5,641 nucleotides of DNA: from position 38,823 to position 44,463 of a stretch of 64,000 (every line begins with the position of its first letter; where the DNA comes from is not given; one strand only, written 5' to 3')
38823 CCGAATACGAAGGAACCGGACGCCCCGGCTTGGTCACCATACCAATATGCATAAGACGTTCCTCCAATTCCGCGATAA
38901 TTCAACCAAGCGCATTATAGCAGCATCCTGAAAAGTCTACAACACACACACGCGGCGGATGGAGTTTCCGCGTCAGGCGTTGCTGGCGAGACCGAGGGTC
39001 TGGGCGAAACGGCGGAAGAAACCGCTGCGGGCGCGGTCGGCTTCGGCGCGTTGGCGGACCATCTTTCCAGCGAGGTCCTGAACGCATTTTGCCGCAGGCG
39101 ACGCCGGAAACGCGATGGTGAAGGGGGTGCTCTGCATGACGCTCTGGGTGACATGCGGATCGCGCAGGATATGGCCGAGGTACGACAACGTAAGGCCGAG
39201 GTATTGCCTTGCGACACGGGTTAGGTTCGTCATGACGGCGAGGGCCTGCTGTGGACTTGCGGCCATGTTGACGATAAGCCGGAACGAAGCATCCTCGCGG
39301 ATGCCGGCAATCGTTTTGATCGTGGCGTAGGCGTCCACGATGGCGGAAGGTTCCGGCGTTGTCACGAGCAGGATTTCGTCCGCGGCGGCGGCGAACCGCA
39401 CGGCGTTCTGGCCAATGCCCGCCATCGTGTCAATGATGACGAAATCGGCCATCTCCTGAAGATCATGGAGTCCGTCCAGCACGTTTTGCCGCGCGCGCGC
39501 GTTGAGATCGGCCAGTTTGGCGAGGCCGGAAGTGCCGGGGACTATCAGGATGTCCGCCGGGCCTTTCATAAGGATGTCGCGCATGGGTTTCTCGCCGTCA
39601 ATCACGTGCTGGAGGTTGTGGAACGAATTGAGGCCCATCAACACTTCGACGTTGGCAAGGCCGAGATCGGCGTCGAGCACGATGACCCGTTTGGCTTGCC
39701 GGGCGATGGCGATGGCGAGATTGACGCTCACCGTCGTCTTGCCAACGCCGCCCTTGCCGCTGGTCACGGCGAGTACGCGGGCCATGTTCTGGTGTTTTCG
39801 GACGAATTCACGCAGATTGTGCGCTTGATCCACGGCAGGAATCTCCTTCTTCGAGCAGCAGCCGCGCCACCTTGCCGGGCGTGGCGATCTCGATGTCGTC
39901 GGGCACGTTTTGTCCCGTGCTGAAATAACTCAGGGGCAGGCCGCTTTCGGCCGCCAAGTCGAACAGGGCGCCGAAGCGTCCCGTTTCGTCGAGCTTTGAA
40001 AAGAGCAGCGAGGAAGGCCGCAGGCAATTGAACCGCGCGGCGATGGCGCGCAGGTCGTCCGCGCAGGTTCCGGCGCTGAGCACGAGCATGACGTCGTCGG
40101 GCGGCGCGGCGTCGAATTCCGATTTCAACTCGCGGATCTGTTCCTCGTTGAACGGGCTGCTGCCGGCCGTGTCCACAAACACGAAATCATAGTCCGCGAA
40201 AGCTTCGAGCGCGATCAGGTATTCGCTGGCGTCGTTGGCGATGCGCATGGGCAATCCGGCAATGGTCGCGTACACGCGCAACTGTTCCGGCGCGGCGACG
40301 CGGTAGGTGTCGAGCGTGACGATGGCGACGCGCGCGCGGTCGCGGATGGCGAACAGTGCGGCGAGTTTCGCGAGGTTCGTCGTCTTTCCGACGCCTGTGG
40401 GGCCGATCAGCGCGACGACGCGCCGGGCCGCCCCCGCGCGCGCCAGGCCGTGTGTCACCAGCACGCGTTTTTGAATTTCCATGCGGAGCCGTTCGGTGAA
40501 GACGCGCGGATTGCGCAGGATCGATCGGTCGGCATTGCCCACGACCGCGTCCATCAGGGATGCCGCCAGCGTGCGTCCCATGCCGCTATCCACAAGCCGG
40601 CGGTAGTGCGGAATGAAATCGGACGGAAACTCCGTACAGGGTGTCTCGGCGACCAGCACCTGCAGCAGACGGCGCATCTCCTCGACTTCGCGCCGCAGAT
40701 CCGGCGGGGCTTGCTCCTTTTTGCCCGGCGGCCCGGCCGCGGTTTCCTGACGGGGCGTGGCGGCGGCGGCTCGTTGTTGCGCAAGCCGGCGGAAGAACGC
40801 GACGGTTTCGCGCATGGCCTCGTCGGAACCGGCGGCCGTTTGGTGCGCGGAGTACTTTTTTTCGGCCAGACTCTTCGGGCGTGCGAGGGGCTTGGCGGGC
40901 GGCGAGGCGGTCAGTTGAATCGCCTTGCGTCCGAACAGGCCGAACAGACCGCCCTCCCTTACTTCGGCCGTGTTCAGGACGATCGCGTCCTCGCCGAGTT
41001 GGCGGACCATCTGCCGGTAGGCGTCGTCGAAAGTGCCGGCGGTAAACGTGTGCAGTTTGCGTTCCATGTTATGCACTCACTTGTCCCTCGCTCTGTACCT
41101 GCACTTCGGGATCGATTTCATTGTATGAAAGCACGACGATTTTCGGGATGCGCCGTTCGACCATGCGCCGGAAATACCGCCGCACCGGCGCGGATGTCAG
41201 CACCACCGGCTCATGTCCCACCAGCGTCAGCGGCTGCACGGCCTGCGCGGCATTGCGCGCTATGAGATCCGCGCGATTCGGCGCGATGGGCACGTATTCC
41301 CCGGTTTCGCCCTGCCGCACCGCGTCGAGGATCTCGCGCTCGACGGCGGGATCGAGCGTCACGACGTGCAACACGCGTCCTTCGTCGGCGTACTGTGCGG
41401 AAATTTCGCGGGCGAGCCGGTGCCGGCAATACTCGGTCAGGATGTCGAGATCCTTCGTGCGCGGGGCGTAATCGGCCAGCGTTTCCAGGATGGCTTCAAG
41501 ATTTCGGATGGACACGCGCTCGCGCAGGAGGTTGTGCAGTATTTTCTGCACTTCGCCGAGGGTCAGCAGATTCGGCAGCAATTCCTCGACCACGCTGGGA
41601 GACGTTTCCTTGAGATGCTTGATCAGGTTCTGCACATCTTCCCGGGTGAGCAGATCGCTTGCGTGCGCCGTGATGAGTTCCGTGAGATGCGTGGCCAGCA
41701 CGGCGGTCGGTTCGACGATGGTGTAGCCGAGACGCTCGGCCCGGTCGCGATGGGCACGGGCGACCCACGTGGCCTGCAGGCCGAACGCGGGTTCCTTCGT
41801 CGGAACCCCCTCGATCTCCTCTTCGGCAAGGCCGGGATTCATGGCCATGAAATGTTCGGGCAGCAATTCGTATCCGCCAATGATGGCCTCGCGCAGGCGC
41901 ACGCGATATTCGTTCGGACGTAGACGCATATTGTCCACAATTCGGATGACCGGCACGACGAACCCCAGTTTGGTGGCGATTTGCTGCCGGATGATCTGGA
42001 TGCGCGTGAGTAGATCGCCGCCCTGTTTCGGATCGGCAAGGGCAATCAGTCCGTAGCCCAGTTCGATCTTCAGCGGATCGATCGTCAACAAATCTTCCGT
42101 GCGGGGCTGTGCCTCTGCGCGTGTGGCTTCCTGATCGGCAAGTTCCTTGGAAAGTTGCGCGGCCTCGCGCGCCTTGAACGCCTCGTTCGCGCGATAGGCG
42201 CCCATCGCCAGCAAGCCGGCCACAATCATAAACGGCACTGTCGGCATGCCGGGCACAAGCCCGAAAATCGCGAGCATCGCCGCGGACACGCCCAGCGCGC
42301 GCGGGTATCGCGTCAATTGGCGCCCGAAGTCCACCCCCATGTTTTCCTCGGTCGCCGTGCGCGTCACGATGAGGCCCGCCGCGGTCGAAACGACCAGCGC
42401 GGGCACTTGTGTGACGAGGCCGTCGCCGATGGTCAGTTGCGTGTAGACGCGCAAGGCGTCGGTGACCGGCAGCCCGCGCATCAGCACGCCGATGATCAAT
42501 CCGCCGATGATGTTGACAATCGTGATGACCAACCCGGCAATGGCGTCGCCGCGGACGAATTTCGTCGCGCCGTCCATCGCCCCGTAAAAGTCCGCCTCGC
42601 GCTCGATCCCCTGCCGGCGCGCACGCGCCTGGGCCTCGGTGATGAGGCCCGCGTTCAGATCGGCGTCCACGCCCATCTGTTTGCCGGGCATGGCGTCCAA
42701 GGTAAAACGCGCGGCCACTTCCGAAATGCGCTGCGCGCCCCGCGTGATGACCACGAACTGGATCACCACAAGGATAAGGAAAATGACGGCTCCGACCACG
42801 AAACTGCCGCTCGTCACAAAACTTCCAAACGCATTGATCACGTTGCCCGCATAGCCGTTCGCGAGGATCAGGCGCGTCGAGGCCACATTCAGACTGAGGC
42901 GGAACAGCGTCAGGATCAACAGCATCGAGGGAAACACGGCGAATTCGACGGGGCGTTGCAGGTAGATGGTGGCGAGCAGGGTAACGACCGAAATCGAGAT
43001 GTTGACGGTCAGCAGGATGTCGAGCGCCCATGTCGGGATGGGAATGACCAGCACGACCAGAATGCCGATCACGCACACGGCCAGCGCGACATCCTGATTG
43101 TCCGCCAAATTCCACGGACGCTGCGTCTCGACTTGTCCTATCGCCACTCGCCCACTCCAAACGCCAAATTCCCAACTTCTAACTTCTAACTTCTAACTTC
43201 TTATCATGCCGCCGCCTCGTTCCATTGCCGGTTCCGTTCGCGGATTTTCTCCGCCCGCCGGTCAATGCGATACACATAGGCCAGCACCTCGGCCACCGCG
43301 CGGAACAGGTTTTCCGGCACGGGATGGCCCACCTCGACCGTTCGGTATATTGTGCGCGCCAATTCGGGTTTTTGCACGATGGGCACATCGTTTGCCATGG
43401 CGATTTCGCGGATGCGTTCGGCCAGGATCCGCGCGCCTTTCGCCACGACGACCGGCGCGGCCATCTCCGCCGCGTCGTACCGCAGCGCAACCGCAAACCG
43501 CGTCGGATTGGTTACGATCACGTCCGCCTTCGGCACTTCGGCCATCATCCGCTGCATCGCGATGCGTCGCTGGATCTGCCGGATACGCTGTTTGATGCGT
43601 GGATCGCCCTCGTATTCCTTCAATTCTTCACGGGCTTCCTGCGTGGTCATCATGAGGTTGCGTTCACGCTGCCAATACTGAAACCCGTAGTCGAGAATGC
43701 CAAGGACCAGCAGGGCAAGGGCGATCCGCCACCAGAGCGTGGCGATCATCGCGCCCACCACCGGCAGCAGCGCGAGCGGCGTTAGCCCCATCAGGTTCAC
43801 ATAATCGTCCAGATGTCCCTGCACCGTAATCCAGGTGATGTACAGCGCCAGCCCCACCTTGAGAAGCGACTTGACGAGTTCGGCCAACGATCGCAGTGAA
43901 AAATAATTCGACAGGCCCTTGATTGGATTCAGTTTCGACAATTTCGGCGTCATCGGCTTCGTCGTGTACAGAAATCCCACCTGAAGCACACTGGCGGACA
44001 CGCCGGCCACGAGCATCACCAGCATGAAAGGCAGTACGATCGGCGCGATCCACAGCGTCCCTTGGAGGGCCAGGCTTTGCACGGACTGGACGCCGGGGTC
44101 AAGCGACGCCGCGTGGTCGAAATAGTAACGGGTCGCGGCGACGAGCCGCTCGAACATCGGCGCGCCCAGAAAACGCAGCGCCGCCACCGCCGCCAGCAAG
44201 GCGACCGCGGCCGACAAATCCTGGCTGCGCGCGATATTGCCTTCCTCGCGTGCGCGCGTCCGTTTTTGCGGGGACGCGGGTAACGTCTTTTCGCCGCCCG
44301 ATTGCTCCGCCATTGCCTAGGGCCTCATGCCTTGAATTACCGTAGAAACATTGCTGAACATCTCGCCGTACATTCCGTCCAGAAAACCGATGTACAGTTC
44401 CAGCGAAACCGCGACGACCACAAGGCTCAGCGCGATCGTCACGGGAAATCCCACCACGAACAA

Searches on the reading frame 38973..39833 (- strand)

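Call 55: search_protein_families(library=pfam, proteins=[window:38973-39833:-], max_evalue=0.00001)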
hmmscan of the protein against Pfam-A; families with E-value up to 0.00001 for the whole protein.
window:38973-39833:- (286 aa): 7 families
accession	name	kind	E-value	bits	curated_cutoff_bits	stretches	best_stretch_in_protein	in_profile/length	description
PF13614.12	AAA_31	-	4.8e-20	72.7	27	1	19-181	2-170/177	AAA domain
PF10609.15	ParA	-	1.2e-19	71.2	27.1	1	17-258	2-245/246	NUBPL iron-transfer P-loop NTPase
PF01656.29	CbiA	-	4.2e-17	62.7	25.4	1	21-235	1-122/125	CobQ/CobB/MinD/ParA nucleotide binding domain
PF00142.24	Fer4_NifH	-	2.4e-07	31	25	1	25-261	6-247/271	4Fe-4S iron sulfur cluster binding proteins, NifH/frxC family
PF09140.17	MipZ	-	4.1e-07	30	20.7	1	20-163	2-131/262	ATPase MipZ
PF02374.21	ArsA_ATPase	-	4.3e-07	29.9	24.3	1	23-56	5-38/305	Anion-transporting ATPase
PF06564.18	CBP_BcsQ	-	1.1e-06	28.8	21.3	1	20-256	3-231/234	Cellulose biosynthesis protein BcsQ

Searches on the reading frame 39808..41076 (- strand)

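Call 55: search_protein_families(library=pfam, proteins=[window:39808-41076:-], max_evalue=0.00001)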
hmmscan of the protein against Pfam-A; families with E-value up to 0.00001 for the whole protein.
window:39808-41076:- (422 aa): 1 family
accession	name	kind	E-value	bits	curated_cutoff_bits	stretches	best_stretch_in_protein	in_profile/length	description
PF00448.28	SRP54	-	9.3e-37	127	22.7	1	219-408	2-195/196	SRP54-type protein, GTPase domain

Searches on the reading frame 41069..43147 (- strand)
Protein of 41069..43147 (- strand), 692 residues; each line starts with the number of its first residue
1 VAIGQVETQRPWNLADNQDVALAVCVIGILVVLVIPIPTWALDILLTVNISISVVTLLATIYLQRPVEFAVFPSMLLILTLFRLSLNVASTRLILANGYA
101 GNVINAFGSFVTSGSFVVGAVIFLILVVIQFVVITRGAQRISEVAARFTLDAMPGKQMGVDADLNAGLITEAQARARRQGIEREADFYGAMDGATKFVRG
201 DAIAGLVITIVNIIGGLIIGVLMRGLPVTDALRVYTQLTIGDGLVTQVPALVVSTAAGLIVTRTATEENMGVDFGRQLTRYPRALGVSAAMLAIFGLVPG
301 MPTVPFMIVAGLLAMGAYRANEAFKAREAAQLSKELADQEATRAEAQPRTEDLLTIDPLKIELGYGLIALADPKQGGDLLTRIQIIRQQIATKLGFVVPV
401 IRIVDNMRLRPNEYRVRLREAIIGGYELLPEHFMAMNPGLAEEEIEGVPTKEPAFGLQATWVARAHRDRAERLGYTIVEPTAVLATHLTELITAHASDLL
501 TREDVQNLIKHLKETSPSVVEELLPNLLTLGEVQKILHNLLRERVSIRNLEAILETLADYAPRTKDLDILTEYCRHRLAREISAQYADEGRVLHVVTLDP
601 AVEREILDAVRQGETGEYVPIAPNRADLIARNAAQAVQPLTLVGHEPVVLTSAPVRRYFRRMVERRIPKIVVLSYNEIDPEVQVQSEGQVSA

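Call 55: search_protein_families(library=pfam, proteins=[window:41069-43147:-], max_evalue=0.00001)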
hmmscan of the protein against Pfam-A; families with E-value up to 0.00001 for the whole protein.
window:41069-43147:- (692 aa): 1 family
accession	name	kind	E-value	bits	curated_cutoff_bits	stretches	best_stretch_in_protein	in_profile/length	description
PF00771.25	FHIPEP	-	5.4e-270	898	29.1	1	29-682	1-656/657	FHIPEP family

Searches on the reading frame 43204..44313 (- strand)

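Call 55: search_protein_families(library=pfam, proteins=[window:43204-44313:-], max_evalue=0.00001)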
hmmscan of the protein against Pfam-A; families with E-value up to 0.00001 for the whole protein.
window:43204-44313:- (369 aa): 1 family
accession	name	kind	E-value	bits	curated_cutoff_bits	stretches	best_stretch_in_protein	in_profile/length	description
PF01312.24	Bac_export_2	-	1.3e-124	416.2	24.4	1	7-347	1-335/335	FlhB HrpN YscU SpaS Family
